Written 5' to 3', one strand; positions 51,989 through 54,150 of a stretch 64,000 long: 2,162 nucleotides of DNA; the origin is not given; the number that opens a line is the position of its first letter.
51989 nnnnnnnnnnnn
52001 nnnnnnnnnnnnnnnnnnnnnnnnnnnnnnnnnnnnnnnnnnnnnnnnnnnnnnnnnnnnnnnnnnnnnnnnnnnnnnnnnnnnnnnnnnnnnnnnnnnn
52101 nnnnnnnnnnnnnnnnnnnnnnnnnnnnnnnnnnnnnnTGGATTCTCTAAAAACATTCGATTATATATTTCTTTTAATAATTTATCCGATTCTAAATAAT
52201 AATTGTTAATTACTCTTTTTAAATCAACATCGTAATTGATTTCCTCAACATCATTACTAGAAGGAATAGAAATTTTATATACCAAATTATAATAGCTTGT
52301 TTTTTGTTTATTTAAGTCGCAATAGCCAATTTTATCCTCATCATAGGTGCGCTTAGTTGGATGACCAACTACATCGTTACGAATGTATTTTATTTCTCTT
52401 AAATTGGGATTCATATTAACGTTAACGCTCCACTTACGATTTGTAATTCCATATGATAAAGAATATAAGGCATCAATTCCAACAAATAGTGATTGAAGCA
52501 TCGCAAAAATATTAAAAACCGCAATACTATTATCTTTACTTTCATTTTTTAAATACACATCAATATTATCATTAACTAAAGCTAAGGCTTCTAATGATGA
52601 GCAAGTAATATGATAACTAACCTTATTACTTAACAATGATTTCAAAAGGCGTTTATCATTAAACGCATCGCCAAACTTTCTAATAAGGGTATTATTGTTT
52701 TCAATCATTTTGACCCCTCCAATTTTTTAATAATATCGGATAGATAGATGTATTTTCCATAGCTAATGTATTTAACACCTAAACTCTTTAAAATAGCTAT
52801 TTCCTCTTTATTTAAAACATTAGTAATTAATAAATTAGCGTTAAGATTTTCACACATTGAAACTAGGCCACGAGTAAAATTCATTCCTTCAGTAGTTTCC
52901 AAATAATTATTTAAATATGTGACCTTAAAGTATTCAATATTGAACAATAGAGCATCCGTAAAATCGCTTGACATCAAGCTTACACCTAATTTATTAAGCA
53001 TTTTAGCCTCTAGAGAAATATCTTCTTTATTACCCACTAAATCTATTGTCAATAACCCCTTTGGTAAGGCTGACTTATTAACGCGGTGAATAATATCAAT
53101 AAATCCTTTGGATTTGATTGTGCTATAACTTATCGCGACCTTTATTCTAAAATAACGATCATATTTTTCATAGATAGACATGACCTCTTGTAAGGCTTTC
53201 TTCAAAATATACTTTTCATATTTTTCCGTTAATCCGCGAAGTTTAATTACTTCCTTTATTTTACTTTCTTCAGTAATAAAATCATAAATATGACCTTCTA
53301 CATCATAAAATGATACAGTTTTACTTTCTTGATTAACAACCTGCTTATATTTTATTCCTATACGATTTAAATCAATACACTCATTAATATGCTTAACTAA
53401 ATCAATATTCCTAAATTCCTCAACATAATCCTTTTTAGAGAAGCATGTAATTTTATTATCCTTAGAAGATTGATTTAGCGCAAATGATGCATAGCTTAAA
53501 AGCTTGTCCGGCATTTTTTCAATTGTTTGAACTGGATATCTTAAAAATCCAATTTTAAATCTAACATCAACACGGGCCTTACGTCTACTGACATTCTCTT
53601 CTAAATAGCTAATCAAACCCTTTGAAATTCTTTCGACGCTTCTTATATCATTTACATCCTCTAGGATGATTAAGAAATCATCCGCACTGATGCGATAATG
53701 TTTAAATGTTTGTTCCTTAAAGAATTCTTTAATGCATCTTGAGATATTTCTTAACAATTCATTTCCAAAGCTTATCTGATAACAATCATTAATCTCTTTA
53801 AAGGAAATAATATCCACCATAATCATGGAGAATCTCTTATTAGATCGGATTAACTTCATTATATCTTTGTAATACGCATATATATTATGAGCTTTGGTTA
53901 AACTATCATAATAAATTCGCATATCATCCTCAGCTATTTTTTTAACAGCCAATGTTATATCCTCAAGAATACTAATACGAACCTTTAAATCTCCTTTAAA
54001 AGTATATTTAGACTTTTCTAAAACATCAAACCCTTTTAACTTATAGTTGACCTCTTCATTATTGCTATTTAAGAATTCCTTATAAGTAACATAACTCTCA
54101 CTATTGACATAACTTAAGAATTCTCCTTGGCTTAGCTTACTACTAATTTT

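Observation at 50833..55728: Translationally coupled module after rdgB: degenerate GGDEF/EAL sensor, HEPN-motif orphan and small radical-SAM/SPASM enzyme (then rluD)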

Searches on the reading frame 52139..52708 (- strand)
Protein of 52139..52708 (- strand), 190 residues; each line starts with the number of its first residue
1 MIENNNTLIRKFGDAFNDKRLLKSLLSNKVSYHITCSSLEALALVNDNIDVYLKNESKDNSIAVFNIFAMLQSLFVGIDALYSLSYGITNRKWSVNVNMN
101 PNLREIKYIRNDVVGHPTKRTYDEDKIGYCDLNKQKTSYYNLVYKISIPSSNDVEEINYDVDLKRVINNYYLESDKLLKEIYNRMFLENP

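Call 43: predict_structure(alignment_id=A2)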
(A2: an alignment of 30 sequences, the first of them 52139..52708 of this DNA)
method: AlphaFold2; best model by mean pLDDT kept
length: 190 residues; sequences in the alignment: 30
mean_pLDDT: 88.3   pTM: 0.85
mean pLDDT of the five models: 88.3, 86.3, 86.0, 85.9, 84.3
residues with pLDDT >= 90: 116; 70-90: 60; 50-70: 14; < 50: 0
segments of 3 or more residues with pLDDT < 50: none
pLDDT, mean of each block of 10 residues (from residue 1): 89 81 71 92 97 94 94 94 90 72 83 82 88 94 94 94 94 93 81
secondary structure, 60 per line:
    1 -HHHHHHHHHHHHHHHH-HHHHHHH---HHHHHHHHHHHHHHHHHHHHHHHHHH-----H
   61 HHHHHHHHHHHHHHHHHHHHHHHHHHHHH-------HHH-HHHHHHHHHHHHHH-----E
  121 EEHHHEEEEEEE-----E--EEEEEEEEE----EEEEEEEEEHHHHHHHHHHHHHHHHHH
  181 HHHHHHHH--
elements in order: H2-17 H19-25 H29-54 H60-89 H101-114 E120-122 E126-132 E141-149 E154-162 H163-188

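Call 47: fold_search(model_id=the predicted structure, library=pdb)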
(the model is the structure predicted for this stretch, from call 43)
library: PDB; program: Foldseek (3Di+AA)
matches with E <= 10: 428; with E <= 0.001: 0
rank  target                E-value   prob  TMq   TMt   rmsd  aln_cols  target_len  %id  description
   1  7lc1_B                1.8e-01  0.75  0.16  0.14   9.4        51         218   22  Crystal Structure of KRAS4b (GMPPNP-bound) in complex with the RBD-PH domains of SIN1 (released 2021-08-04)
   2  4tma_B                3.0e-01  0.10  0.16  0.10  15.9       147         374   11  Crystal structure of gyrase bound to its inhibitor YacG (released 2014-07-23)
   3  9q6c_A                3.4e-01  0.06  0.15  0.14  22.5       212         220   15  Cryo-EM structure of octameric COMMD-like protein MBK5214510 from Flavobacteriaceae bacterium (released 2025-10-01)
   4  7emf_0                3.7e-01  0.14  0.23  0.18  23.7       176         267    9  Human Mediator (deletion of MED1-IDR) in a Tail-extended conformation (released 2021-05-05)
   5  6rkw_B                4.0e-01  0.09  0.17  0.06  15.7       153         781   10  CryoEM structure of the complete E. coli DNA Gyrase complex bound to a 130 bp DNA duplex (released 2019-11-06)
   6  8f2r_G                4.0e-01  0.06  0.13  0.13  22.9       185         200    9  Human CCC complex (released 2023-05-24)
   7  3voq_A                4.2e-01  0.54  0.16  0.25   9.5        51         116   22  Crystal structure of the pleckstrin homology domain of human Sin1, a TORC2 subunit (released 2012-04-11)
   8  8uu4_w                4.7e-01  0.25  0.18  0.29  14.5        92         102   15  Cryo-EM structure of the Listeria innocua 70S ribosome in complex with HPF (structure I-A) (released 2024-02-28)
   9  7lc1_D                4.9e-01  0.47  0.16  0.14   9.4        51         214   22  Crystal Structure of KRAS4b (GMPPNP-bound) in complex with the RBD-PH domains of SIN1 (released 2021-08-04)
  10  8uu7_w                5.5e-01  0.33  0.19  0.32  13.0        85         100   15  Cryo-EM structure of the Listeria innocua 70S ribosome in complex with HflXr, HPF, and E-site tRNA (structure II-B) (released 2024-02-28)
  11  1iho_A                6.8e-01  0.13  0.16  0.11  14.1       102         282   15  CRYSTAL APO-STRUCTURE OF PANTOTHENATE SYNTHETASE FROM E. COLI (released 2001-05-30)
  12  4y4o_2y               7.6e-01  0.23  0.17  0.30  13.0        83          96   14  Crystal structure of the Thermus thermophilus 70S ribosome with rRNA modifications and bound to protein Y (YfiA) at 2 (released 2015-03-18)
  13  1yz9_A                8.1e-01  0.04  0.17  0.16  17.4       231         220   15  Crystal structure of RNase III mutant E110Q from Aquifex aeolicus complexed with double stranded RNA at 2.1-Angstrom R (released 2005-11-22)
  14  3d42_A                9.5e-01  0.87  0.20  0.13   2.0        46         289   13  Crystal structure of HePTP in complex with a monophosphorylated Erk2 peptide (released 2009-03-17)
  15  6h4n_x                9.5e-01  0.20  0.17  0.31  15.9        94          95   13  Structure of a hibernating 100S ribosome reveals an inactive conformation of the ribosomal protein S1 - 70S Hibernatin (released 2018-09-05)
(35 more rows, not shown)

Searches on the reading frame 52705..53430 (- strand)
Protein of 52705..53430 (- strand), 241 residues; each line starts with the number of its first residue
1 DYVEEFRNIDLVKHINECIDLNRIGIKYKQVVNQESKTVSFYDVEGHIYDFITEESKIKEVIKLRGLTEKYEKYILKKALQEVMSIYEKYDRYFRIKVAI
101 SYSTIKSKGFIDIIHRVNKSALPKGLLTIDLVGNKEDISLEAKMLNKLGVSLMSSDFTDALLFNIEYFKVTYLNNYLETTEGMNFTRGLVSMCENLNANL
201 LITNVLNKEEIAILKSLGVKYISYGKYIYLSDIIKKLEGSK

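Call 36: search_solved_structures(query=window:52705-53430:-, max_evalue=10, show_alignments=3)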
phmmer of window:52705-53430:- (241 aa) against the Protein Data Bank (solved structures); distinct sequences matched with E-value up to 10: 17.
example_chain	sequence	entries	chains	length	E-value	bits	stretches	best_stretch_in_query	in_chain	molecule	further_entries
7bta_A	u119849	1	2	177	0.0031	20.7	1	29-153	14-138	GTP-binding protein Rheb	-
4o2r_A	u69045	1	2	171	0.0038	20.4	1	29-153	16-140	GTP-binding protein Rheb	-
4o2l_A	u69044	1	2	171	0.0066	19.6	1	29-153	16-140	GTP-binding protein Rheb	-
4o25_A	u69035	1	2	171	0.017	18.2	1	29-153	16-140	GTP-binding protein Rheb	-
5yxh_A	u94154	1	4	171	0.017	18.2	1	29-153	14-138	GTP-binding protein Rheb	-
2l0x_A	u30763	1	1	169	0.017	18.2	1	30-153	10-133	GTP-binding protein Rheb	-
1xtq_A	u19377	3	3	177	0.019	18.1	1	29-153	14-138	GTP-binding protein Rheb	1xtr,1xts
6bsx_A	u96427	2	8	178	0.019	18.1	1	29-153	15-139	GTP-binding protein Rheb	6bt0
3t5g_A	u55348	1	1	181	0.02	18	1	29-153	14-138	GTP-binding protein Rheb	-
3sea_A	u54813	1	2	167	0.02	18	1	30-153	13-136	GTP-binding protein Rheb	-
9ed4_L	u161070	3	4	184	0.02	18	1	29-153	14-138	GTP-binding protein Rheb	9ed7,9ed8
6bcu_S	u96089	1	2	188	0.022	17.9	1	29-153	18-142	GTP-binding protein Rheb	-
7btc_A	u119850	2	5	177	0.028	17.5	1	29-153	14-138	GTP-binding protein Rheb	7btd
2zfu_A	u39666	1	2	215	0.14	15.2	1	98-169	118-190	Cerebral protein 1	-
2mtg_A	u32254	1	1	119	0.53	13.3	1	20-63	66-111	La-related protein 6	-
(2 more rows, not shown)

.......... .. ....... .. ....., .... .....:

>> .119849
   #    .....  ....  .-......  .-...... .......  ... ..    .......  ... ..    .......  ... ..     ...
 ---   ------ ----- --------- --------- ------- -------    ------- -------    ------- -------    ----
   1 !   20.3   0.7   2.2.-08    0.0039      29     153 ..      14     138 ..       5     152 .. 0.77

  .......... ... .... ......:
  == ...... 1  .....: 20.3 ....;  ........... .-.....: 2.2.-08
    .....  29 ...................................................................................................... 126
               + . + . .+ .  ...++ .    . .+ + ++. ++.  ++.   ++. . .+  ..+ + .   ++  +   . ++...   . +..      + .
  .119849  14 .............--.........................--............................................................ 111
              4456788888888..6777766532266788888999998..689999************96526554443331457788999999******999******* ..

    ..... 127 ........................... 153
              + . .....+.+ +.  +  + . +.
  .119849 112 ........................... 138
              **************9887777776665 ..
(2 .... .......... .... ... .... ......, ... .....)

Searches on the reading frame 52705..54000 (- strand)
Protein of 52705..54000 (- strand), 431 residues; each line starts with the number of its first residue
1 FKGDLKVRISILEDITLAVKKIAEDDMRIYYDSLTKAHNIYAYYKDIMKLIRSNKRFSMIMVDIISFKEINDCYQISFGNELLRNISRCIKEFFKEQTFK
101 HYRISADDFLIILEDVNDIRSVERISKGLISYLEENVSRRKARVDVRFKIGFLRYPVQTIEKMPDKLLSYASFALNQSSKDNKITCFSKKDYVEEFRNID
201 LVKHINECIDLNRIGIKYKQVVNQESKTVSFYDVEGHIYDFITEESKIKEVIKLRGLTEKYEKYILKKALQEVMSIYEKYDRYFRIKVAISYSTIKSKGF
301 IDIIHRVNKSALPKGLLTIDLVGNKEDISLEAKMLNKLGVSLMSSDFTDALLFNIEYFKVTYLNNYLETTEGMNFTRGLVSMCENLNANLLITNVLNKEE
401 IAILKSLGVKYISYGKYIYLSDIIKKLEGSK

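Call 34: search_solved_structures(query=window:52705-54000:-, max_evalue=0.001, show_alignments=3)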
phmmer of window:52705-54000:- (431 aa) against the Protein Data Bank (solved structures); distinct sequences matched with E-value up to 0.001: 13.
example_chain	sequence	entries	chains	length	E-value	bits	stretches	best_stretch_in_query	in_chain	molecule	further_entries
4urs_A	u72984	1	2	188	8.5e-08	35.3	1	28-188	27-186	DIGUANYLATE CYCLASE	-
4urg_A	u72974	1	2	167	1.9e-07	34.1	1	44-188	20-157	DIGUANYLATE CYCLASE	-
4urq_U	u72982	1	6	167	3.3e-07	33.4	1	44-188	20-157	DIGUANYLATE CYCLASE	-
4zve_A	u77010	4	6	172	5.9e-07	32.5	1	44-126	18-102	Diguanylate cyclase DosC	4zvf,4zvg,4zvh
5euh_A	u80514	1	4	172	0.00013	24.8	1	49-180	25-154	Putative GGDEF domain membrane protein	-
6d9m_A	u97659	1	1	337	0.00017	24.4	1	30-186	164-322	Fusion protein of Endolysin,Response receiver sensor diguanylate cyclase, GAF domain-conta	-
6zxm_A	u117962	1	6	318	0.0002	24.2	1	46-143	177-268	Putative GGDEF/response regulator receiver domain protein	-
6zxb_A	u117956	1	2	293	0.00028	23.7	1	46-143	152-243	Putative GGDEF/response regulator receiver domain protein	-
6zxc_A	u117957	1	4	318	0.00032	23.5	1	46-143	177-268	Putative GGDEF/response regulator receiver domain protein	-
6et7_A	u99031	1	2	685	0.00037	23.3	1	46-115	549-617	Diguanylate cyclase (GGDEF) domain-containing protein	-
5llw_B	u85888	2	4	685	0.00042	23.1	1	46-115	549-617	Diguanylate cyclase (GGDEF) domain-containing protein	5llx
7a7e_A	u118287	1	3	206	0.00042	23.1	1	29-174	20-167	Diguanylate cyclase TpbB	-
5xgb_A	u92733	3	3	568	0.0008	22.2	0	10-123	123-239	Uncharacterized protein | Uncharacterized protein PA0861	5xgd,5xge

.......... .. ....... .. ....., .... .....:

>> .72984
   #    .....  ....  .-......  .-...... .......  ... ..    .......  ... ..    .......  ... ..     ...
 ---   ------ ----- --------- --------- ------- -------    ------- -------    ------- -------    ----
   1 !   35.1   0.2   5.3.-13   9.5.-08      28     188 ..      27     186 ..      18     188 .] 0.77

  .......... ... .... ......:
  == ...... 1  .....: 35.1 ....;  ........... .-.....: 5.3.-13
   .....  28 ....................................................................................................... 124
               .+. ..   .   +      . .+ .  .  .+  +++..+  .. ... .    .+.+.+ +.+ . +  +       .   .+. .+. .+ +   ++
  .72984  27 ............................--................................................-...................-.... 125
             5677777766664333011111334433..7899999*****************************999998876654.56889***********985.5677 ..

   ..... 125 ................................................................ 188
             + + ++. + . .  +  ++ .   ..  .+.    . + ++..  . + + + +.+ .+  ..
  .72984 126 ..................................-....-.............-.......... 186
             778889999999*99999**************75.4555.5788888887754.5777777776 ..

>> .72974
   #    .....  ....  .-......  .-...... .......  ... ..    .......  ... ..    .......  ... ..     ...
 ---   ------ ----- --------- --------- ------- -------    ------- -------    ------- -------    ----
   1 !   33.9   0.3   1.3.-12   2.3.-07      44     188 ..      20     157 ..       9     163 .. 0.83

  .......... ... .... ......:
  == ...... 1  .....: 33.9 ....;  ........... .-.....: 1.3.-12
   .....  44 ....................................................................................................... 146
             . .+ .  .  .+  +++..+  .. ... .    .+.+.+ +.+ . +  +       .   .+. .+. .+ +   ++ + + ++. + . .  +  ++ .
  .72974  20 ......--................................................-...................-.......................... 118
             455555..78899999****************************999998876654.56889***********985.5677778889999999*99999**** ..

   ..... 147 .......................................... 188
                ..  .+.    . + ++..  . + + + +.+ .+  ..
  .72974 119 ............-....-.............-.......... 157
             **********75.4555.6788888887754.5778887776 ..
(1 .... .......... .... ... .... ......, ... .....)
